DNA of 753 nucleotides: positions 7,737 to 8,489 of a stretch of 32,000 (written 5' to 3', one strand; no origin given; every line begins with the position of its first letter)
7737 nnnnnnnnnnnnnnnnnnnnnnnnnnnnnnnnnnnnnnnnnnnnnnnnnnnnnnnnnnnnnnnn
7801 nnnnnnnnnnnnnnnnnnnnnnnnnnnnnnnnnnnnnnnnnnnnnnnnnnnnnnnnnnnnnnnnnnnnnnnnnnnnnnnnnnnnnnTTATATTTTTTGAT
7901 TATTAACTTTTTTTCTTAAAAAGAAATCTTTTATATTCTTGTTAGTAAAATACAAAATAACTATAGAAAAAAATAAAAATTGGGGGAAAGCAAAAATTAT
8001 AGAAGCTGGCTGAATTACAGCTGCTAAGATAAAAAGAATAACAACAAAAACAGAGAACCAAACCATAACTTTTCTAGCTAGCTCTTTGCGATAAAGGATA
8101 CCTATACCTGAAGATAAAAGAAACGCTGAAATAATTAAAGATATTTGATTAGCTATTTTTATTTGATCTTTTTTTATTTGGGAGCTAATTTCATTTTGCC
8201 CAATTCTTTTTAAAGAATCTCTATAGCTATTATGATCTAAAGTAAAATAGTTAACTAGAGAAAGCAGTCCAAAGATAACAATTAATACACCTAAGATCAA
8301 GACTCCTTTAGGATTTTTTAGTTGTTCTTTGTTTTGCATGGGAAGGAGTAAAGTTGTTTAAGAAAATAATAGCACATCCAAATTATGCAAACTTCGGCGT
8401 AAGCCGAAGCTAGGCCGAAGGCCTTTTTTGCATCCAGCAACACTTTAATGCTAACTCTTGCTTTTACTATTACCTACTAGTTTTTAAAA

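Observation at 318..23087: Three gene-start inserts share one fold with covarying helices: candidate new small non-autonomous element or structured RNA family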

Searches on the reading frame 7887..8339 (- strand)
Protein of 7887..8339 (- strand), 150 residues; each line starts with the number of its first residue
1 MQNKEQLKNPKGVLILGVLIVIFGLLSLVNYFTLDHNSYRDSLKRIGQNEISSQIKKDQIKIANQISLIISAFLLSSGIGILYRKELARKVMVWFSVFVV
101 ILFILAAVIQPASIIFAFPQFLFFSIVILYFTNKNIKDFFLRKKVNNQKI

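Call 72: search_protein_families(library=pfam, proteins=[window:7887-8339:-], max_evalue=0.01)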
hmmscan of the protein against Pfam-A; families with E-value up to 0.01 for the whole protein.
window:7887-8339:- (150 aa): 1 family
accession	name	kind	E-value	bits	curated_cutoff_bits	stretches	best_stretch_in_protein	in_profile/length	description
PF14256.11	YwiC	-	0.003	18.2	25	0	80-134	46-102/126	YwiC-like protein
